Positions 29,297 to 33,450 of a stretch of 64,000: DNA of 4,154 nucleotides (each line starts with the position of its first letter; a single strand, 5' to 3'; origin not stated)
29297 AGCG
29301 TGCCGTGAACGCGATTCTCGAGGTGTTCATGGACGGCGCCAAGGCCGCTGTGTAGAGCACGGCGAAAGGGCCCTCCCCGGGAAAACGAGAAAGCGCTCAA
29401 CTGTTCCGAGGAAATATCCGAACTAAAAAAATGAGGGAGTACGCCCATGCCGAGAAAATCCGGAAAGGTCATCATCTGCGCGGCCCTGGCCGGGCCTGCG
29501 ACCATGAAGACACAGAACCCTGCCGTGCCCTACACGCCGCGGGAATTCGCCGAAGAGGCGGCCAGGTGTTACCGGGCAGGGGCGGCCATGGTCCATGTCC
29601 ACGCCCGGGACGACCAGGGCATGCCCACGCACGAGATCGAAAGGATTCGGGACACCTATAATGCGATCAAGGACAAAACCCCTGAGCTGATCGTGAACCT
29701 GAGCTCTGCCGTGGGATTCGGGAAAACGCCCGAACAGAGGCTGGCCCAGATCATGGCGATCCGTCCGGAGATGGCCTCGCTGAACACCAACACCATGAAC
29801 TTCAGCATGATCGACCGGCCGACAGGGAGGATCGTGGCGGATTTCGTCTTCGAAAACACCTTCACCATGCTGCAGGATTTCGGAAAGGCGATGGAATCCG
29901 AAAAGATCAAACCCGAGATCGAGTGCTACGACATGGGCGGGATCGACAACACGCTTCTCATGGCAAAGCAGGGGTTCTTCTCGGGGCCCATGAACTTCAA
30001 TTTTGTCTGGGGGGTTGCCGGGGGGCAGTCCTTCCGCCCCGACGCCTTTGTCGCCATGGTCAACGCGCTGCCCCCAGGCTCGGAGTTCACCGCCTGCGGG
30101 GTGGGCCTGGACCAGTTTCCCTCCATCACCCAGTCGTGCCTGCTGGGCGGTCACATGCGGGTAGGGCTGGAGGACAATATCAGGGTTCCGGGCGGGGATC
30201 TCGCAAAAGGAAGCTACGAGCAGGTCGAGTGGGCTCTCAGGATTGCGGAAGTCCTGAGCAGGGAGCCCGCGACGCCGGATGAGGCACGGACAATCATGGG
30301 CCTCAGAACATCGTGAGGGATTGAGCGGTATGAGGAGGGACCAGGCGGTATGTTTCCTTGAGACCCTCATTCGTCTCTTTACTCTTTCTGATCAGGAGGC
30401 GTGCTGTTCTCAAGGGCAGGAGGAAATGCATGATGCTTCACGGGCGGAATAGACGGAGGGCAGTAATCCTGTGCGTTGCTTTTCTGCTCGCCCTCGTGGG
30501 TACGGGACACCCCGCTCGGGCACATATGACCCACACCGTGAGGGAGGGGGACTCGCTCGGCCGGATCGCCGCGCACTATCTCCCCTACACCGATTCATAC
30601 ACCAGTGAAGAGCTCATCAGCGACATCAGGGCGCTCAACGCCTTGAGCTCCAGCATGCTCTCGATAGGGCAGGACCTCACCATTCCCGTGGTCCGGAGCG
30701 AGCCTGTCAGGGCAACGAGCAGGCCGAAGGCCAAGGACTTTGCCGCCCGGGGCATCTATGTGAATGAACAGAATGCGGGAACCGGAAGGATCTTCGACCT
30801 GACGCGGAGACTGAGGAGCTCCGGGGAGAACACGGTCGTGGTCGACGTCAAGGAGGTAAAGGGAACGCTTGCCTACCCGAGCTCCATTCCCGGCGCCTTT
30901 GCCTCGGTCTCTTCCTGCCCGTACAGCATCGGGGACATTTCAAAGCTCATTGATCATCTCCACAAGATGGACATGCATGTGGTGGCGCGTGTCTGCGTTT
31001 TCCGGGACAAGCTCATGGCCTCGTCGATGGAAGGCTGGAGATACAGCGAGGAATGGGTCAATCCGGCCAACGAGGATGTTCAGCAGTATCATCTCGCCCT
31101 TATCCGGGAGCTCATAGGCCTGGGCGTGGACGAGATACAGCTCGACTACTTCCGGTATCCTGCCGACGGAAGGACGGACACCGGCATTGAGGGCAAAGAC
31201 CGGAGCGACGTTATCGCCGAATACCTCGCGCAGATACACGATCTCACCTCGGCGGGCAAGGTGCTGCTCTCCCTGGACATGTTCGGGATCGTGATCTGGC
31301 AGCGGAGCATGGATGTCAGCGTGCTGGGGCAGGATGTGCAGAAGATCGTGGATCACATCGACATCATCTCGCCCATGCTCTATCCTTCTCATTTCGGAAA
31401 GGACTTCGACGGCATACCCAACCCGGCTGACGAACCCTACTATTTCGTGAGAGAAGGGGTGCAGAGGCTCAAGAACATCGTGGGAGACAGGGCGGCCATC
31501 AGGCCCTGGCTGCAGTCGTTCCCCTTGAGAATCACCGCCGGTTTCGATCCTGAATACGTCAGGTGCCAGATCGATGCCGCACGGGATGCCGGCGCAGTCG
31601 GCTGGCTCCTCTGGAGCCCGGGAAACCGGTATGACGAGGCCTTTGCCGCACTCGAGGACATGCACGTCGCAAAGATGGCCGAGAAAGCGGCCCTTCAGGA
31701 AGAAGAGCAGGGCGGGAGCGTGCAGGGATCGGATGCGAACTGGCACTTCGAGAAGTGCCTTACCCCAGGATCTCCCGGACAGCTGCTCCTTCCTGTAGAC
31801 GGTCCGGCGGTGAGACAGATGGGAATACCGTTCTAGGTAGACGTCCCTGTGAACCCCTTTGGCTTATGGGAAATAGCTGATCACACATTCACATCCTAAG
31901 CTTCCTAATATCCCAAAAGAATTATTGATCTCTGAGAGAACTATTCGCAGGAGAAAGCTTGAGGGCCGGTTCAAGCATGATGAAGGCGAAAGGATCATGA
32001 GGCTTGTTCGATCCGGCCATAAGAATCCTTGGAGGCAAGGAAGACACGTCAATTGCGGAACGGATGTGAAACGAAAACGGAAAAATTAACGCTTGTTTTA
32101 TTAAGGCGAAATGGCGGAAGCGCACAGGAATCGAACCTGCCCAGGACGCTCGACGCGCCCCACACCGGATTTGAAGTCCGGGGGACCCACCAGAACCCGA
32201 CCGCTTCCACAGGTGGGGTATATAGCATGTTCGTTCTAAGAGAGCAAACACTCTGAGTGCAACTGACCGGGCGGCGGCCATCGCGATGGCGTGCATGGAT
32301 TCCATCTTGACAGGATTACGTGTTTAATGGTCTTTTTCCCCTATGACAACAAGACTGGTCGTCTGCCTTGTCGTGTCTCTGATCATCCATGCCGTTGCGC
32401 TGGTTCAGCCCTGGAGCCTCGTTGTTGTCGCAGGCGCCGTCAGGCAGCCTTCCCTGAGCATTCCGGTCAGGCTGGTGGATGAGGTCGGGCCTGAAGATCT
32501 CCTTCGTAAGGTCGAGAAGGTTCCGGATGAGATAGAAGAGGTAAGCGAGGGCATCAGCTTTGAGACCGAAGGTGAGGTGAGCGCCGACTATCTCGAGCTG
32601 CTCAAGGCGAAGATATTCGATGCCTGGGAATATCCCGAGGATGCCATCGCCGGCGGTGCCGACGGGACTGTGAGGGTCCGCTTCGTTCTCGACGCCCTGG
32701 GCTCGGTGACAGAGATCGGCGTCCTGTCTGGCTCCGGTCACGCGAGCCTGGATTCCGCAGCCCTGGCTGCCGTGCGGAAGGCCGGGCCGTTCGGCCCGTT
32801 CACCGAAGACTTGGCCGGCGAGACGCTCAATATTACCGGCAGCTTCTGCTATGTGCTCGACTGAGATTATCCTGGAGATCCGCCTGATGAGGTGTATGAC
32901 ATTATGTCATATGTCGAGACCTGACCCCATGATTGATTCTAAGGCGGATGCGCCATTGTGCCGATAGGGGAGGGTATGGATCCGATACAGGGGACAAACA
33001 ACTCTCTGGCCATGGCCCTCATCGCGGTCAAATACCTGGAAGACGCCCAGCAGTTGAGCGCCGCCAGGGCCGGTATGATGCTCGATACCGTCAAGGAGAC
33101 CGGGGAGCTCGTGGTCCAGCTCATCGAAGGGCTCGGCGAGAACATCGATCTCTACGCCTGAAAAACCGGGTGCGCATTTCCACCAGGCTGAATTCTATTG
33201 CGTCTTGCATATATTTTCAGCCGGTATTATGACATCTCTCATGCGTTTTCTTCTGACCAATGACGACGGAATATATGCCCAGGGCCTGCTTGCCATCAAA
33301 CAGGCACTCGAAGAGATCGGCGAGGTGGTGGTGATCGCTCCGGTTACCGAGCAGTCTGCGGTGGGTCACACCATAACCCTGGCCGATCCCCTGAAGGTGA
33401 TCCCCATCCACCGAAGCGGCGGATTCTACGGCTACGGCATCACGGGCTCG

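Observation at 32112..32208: Unannotated selC (tRNA-Sec, UCA anticodon) with a G·G 8th acceptor pair, in an AT-rich pocket, no sel genes nearby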

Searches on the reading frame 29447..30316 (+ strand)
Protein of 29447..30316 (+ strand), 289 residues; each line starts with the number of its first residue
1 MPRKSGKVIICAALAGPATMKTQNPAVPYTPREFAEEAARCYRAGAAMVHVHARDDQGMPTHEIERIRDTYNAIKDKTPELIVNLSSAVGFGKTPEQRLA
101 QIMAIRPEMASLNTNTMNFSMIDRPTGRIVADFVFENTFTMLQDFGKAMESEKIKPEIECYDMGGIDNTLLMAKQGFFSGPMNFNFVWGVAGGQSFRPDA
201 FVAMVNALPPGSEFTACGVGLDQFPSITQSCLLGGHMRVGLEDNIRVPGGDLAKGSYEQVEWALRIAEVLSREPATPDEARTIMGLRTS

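Call 36: search_protein_families(library=pfam, proteins=[window:29447-30316:+], max_evalue=0.00001)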
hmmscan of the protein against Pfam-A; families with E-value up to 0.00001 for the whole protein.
window:29447-30316:+ (289 aa): 1 family
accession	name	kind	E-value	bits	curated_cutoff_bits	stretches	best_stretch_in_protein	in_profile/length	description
PF05853.18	BKACE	-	2.3e-93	313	24.8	1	7-286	1-274/274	beta-keto acid cleavage enzyme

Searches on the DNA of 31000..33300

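Call 29: search_rna_families(source=window, start=31000, end=33300, threshold=evalue, max_evalue=1)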
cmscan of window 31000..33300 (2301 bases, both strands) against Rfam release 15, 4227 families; matches with E-value up to 1: 1.
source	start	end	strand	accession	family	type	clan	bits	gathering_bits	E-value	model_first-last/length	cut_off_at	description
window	32116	32208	-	RF01852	tRNA-Sec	Gene; tRNA;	CL00001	69.8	47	1.2e-13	1-91/91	no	Selenocysteine transfer RNA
